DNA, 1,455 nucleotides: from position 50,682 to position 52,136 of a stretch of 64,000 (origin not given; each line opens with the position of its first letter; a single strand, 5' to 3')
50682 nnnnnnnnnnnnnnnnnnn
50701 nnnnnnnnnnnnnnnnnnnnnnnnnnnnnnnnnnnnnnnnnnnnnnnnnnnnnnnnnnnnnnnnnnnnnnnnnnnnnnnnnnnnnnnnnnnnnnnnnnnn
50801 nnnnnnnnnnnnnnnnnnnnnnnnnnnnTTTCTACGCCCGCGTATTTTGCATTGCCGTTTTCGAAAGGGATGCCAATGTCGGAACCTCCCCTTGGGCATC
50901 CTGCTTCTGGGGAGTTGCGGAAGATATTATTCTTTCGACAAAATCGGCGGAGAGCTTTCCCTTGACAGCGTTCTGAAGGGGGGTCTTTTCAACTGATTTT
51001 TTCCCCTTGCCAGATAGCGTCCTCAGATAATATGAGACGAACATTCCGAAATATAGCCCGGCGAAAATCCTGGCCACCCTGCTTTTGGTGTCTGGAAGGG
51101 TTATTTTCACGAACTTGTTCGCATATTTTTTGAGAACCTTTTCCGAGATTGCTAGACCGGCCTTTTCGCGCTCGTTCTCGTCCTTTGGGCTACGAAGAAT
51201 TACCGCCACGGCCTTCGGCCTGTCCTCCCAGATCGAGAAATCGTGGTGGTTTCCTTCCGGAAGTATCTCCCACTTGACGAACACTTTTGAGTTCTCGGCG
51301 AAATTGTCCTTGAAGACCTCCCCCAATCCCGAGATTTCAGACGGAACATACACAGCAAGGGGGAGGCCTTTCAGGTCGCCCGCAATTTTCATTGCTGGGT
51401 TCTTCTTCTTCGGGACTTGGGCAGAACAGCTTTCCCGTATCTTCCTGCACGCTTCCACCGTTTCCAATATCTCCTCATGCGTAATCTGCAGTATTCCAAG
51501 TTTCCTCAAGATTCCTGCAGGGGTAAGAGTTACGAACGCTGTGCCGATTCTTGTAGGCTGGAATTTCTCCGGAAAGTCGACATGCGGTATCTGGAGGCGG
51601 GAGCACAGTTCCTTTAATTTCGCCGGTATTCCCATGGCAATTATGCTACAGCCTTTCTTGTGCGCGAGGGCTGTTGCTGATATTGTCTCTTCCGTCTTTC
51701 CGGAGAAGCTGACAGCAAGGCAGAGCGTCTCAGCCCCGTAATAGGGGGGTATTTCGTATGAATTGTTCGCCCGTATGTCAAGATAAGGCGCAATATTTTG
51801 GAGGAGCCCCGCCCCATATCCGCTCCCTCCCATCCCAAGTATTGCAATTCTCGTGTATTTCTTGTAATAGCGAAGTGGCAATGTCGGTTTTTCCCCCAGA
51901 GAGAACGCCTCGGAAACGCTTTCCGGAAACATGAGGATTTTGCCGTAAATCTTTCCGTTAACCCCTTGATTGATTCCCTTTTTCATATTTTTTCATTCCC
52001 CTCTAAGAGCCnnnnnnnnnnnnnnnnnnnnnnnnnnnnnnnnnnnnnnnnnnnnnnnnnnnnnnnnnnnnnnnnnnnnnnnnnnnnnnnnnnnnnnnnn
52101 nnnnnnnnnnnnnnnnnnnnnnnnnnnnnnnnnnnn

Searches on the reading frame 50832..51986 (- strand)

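Call 19: search_protein_families(library=pfam, max_evalue=0.001, proteins=[window:50832-51986:-])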
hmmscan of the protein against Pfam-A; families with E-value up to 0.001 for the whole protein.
window:50832-51986:- (384 aa): 1 family
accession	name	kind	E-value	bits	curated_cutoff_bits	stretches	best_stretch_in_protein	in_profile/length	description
PF10432.14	bact-PGI_C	-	5.3e-22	78.8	24.5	1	195-326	2-135/151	Bacterial phospho-glucose isomerase C-terminal SIS domain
